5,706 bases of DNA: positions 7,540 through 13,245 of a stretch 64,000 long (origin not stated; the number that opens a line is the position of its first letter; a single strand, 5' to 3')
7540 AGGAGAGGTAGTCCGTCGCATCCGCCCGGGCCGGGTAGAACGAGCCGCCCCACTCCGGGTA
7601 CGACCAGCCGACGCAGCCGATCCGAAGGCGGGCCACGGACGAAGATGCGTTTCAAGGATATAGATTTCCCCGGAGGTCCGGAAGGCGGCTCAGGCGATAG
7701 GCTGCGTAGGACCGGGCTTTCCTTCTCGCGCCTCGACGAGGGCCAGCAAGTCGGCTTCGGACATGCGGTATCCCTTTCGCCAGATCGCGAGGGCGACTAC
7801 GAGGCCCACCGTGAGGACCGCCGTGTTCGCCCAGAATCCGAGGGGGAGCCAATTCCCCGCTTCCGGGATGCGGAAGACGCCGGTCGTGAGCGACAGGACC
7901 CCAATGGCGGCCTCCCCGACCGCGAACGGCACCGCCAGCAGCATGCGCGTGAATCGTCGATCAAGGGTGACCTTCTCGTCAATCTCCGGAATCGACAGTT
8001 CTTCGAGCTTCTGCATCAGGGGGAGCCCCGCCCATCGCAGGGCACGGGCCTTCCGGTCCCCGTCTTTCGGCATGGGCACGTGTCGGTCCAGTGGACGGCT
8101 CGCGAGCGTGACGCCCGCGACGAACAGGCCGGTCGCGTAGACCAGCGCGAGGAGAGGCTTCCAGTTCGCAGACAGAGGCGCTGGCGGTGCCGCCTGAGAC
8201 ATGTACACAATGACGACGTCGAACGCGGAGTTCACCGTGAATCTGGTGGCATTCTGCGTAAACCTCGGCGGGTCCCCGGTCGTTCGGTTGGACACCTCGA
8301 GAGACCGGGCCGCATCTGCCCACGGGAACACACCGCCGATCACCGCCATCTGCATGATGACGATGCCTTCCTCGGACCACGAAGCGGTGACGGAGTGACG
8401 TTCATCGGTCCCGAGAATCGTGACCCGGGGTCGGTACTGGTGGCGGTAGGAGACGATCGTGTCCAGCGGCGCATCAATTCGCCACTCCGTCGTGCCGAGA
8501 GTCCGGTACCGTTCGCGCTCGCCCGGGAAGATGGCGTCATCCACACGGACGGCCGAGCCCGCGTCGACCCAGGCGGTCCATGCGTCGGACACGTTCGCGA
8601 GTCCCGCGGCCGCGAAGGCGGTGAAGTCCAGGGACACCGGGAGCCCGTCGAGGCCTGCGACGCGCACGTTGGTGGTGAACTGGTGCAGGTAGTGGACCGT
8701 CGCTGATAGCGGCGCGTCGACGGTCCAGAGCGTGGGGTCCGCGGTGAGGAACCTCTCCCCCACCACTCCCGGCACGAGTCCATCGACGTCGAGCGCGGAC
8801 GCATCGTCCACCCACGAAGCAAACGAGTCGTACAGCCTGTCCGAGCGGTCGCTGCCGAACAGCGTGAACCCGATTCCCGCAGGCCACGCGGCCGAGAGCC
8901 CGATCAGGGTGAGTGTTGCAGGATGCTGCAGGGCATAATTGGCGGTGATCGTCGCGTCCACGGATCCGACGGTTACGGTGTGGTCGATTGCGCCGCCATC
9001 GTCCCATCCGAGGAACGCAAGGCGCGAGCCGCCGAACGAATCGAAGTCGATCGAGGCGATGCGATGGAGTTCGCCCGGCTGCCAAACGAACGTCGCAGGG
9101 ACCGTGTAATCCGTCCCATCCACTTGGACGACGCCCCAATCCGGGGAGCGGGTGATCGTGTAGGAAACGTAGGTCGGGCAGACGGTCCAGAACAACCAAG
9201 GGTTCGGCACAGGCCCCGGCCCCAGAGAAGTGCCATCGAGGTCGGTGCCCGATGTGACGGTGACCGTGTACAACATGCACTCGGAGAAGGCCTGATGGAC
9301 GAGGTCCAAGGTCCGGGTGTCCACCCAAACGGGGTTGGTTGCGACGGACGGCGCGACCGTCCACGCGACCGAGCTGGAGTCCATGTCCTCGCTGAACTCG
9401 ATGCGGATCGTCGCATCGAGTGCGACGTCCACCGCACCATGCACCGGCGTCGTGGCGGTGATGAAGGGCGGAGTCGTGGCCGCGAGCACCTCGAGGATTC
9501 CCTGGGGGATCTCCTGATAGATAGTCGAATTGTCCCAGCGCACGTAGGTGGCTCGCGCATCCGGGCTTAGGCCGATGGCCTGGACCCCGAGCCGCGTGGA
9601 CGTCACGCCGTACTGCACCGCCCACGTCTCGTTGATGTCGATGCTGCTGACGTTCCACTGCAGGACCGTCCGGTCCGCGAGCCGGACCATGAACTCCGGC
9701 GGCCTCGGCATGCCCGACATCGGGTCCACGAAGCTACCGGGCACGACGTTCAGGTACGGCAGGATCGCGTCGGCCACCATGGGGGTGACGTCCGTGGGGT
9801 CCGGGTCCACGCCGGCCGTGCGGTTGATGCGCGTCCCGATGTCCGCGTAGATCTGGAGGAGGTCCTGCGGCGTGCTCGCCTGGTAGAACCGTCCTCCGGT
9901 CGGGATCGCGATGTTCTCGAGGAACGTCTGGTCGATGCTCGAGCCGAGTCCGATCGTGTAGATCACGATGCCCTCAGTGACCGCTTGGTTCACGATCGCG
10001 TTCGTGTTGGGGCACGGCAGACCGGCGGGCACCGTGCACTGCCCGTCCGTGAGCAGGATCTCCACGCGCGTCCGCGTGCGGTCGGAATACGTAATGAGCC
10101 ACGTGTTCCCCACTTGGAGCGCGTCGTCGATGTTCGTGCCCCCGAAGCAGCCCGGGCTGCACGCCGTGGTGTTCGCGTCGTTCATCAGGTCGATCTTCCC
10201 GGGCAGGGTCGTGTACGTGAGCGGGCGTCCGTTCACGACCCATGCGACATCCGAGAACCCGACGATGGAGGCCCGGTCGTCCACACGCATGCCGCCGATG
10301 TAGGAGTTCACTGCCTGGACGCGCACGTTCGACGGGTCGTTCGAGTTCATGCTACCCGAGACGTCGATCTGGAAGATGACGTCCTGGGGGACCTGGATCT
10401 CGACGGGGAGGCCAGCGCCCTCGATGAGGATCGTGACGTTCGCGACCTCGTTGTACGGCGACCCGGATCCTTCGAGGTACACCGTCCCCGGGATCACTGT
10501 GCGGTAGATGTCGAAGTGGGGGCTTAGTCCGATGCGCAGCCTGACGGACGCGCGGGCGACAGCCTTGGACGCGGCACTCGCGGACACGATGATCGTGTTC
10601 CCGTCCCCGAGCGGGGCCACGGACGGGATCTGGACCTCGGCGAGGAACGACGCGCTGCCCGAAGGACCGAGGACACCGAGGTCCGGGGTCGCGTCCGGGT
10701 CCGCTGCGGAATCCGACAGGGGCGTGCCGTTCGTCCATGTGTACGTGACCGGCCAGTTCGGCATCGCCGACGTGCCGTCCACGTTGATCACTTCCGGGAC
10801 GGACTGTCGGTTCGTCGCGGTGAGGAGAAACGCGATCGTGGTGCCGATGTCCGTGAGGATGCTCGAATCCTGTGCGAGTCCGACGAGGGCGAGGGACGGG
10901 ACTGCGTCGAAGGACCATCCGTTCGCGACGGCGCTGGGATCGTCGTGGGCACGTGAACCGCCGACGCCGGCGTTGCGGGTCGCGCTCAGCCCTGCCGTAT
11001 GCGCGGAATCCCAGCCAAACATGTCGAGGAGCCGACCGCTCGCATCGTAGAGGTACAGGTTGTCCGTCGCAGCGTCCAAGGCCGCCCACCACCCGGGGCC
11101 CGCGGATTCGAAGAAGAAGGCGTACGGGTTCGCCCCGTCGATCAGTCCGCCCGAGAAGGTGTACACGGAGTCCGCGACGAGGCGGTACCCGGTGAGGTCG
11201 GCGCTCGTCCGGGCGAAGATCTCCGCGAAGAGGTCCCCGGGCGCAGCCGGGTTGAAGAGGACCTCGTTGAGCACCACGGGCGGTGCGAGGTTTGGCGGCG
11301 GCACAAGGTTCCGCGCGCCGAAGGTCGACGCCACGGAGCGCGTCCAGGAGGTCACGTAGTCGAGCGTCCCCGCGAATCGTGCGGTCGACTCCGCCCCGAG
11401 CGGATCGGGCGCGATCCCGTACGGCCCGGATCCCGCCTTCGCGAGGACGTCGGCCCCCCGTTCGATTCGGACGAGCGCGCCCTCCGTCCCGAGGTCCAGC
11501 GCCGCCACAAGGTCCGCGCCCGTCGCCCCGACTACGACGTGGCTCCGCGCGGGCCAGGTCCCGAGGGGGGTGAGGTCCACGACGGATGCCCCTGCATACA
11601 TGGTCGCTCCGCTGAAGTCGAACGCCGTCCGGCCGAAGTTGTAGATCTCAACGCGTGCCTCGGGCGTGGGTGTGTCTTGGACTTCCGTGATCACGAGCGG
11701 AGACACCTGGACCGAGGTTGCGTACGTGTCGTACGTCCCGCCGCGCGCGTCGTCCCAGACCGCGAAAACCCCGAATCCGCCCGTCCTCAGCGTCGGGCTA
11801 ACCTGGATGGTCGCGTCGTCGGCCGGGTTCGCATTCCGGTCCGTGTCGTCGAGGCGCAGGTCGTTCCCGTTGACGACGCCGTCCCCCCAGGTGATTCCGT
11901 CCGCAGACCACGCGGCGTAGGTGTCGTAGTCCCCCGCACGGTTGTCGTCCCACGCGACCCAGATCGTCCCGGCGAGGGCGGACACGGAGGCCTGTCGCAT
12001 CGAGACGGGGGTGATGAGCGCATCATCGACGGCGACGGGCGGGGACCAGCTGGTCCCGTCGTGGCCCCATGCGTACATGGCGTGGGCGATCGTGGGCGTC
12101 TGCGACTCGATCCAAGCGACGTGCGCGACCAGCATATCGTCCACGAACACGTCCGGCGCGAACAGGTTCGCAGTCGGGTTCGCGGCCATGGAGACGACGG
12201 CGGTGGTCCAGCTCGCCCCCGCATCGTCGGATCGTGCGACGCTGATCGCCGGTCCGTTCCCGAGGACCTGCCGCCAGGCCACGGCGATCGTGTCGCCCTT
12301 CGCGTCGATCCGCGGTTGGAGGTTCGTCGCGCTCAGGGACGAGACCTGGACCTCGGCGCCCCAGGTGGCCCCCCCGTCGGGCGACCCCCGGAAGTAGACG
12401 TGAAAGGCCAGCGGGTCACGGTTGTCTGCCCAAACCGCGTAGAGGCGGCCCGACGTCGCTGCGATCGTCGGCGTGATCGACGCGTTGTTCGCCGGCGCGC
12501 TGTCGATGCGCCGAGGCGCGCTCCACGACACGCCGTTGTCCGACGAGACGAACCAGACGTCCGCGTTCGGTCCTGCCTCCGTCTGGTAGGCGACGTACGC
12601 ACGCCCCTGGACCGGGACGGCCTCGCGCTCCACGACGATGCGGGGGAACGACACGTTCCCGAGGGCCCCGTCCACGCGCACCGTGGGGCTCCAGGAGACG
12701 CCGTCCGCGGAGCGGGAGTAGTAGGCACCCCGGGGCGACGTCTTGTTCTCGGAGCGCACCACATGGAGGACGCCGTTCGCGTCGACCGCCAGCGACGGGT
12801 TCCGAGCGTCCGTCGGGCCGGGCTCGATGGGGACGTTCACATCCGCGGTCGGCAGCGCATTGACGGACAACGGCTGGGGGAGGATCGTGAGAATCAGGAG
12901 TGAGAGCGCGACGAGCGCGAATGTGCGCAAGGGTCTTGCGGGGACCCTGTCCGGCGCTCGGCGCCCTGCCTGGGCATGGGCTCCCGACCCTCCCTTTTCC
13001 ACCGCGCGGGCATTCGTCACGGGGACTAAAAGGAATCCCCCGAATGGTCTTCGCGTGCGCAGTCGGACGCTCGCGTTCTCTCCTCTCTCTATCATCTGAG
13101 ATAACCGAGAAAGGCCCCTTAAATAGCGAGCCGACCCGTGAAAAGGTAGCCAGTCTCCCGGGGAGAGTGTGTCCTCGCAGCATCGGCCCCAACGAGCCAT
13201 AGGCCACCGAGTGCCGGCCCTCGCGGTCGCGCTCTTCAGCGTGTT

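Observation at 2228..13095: Integrin-like alpha/beta pair: FG-GAP beta-propeller protein and vWA(MIDAS) protein encoded side by side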

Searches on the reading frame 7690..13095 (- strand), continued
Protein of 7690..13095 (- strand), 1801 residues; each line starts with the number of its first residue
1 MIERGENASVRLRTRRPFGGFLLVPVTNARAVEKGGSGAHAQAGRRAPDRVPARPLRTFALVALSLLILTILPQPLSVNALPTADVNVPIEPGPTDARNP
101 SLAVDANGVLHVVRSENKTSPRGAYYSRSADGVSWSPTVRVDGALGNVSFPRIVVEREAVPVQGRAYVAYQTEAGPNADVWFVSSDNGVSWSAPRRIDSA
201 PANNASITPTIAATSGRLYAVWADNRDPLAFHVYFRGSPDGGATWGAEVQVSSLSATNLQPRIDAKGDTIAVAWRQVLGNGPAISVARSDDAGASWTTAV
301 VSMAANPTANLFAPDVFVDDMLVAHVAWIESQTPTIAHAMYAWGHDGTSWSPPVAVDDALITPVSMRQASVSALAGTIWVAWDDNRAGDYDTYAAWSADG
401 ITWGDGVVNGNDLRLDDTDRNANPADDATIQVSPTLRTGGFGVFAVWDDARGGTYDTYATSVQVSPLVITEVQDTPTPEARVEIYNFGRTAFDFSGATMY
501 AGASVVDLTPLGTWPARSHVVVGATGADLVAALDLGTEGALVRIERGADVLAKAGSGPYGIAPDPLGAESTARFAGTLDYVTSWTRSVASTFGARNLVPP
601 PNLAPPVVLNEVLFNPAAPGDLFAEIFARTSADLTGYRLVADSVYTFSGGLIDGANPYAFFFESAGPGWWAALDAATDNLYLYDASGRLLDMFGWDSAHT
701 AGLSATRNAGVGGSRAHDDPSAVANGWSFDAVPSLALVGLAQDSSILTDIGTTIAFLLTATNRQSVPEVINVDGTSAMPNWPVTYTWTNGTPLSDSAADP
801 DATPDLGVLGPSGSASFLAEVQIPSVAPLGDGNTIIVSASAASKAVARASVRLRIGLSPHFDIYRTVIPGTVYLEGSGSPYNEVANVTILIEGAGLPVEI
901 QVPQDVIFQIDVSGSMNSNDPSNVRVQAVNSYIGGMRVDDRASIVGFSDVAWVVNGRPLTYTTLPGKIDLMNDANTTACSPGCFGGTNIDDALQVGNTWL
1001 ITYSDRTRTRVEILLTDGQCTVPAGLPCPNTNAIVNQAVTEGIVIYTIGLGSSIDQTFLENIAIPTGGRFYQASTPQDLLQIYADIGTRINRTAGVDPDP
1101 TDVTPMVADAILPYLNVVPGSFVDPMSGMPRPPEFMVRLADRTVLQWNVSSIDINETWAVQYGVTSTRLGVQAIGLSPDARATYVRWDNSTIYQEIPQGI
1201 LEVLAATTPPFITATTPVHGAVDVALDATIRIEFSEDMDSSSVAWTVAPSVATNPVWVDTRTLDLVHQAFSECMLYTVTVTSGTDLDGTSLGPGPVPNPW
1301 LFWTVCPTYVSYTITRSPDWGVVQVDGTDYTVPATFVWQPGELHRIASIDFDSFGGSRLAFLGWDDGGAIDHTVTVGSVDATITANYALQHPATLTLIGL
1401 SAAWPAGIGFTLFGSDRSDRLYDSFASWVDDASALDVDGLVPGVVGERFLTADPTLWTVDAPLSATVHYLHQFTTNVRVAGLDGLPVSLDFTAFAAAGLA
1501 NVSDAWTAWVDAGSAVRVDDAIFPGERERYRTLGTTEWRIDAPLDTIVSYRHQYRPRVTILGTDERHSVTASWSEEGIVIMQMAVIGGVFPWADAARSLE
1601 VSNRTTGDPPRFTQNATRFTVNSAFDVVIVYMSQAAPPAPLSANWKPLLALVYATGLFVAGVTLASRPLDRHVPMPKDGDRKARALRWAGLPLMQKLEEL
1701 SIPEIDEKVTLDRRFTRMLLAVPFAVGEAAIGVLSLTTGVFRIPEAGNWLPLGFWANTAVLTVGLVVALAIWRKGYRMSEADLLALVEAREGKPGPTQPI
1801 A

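Call 73: find_encoding_contigs(protein=P0043, flank=10000, max_places=2)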
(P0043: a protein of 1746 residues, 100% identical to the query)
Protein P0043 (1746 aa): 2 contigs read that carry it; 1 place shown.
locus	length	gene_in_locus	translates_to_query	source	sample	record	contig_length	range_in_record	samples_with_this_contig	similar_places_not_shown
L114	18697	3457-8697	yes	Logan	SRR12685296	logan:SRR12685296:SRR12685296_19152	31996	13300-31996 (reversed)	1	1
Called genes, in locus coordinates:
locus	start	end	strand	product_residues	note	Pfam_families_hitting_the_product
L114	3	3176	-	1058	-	?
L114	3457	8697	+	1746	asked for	PF13088:BNR_2, PF00932:LTD (faint), PF00092:VWA, PF13519:VWA_2 (weak), PF13205:Big_5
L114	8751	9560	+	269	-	PF01904:DUF72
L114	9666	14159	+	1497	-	-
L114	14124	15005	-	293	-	PF01193:RNA_pol_L, PF01000:RNA_pol_A_bac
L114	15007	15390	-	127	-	PF00411:Ribosomal_S11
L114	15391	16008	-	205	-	PF01479:S4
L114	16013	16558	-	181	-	PF00416:Ribosomal_S13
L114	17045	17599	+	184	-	-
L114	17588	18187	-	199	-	PF06325:PrmA, PF05175:MTS, PF10294:Methyltransf_16 (weak), PF01135:PCMT (weak), PF13847:Methyltransf_31, PF08241:Methyltransf_11 (weak), PF08242:Methyltransf_12 (weak), PF13649:Methyltransf_25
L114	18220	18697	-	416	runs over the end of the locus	-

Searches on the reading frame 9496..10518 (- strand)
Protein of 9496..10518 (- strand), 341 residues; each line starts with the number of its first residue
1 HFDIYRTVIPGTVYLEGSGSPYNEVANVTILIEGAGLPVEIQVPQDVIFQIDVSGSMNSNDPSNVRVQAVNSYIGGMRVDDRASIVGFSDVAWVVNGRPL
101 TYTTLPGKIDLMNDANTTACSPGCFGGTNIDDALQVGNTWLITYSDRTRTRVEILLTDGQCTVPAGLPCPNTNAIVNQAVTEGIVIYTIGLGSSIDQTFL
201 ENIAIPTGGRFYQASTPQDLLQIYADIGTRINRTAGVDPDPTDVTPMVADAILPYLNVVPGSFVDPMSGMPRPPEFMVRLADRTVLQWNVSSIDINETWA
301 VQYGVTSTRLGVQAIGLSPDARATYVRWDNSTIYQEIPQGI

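Call 39: predict_structure(alignment_id=A4)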
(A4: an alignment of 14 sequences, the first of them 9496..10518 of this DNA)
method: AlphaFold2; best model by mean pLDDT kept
length: 341 residues; sequences in the alignment: 14
mean_pLDDT: 89.3   pTM: 0.65
mean pLDDT of the five models: 89.3, 84.3, 83.9, 71.4, 71.1
residues with pLDDT >= 90: 220; 70-90: 101; 50-70: 20; < 50: 0
segments of 3 or more residues with pLDDT < 50: none
pLDDT, mean of each block of 10 residues (from residue 1): 91 91 93 81 88 94 96 93 96 95 96 97 92 96 89 93 69 92 93 89 87 95 88 74 75 92 90 91 90 85 94 85 81 86 78
secondary structure, 60 per line:
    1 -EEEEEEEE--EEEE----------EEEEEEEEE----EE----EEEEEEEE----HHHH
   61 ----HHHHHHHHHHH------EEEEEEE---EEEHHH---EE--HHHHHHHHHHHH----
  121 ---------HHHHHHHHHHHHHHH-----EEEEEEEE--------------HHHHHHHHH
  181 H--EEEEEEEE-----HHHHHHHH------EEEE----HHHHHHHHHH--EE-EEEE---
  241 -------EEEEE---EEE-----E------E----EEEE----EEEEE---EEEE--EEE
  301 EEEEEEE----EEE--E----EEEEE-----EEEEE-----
elements in order: E2-9 E12-15 E26-34 E45-52 H57-60 H65-75 E82-88 E92-94 H105-116 H130-144 E150-157 H172-181 E184-191 H197-204 E211-214 H219-228 E234-237 E248-252 E256-258 E276-279 E284-288 E292-295 E298-307 E312-314 E322-326 E332-336

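Call 43: fold_search(model_id=the predicted structure, library=pdb)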
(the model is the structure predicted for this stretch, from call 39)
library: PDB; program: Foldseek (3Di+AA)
matches with E <= 10: 1529; with E <= 0.001: 418
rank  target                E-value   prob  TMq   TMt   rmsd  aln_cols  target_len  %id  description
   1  4fx5                  2.3e-18  1.00  0.53  0.44   7.9       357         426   16  von Willebrand factor type A from Catenulispora acidiphila (released 2012-07-18)
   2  7w6b                  1.8e-15  1.00  0.44  0.23  10.9       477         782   14  Crystal Structure of PitA from pilus islet-2 of Streptococcus oralis (released 2022-06-01)
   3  6m48_B                5.9e-15  1.00  0.42  0.20  11.3       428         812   14  Crystal structure of pilus adhesin, SpaC from Lactobacillus rhamnosus GG - P21212 form (released 2020-07-29)
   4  6m48_A                1.4e-14  1.00  0.44  0.21  10.6       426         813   12  Crystal structure of pilus adhesin, SpaC from Lactobacillus rhamnosus GG - P21212 form (released 2020-07-29)
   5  8s05_A                1.6e-14  1.00  0.50  0.45   6.9       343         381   14  ArnAB complex an archaeal ortholog of the Sec23/24 core motif (released 2025-10-29)
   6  6fpy_A                3.3e-14  1.00  0.50  0.30   7.4       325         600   15  Inter-alpha-inhibitor heavy chain 1, wild type (released 2019-02-27)
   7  6fpz_A                3.5e-14  1.00  0.51  0.31   7.3       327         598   14  Inter-alpha-inhibitor heavy chain 1, D298A (released 2019-02-27)
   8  6m3y                  4.5e-14  1.00  0.44  0.20  11.2       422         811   12  Crystal structure of pilus adhesin, SpaC from Lactobacillus rhamnosus GG - open conformation (released 2020-07-29)
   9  6fpy_B                5.4e-14  1.00  0.51  0.31   7.3       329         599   15  Inter-alpha-inhibitor heavy chain 1, wild type (released 2019-02-27)
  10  6to1                  7.7e-14  1.00  0.39  0.25  15.9       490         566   12  Crystal structure of three N-terminal domains of the type V pili tip protein Mfa5 from Porphyromonas gingivalis (released 2020-12-02)
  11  8s05_B                4.1e-13  1.00  0.48  0.44   6.8       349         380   13  ArnAB complex an archaeal ortholog of the Sec23/24 core motif (released 2025-10-29)
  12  5a8j                  1.5e-12  1.00  0.42  0.40  10.0       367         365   13  Crystal structure of the ArnB paralog VWA2 from Sulfolobus acidocaldarius (released 2016-06-22)
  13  9c4f_I                5.4e-12  1.00  0.45  0.77   3.1       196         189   25  Infectious B19V capsid (released 2024-10-16)
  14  9rt2_C1               1.1e-11  1.00  0.42  0.50  13.7       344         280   16  NetF - ANTXR2 structure (C4) (released 2026-02-18)
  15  2ww8                  3.3e-11  1.00  0.43  0.19  17.2       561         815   12  Structure of the pilus adhesin (RrgA) from Streptococcus pneumoniae (released 2010-01-19)
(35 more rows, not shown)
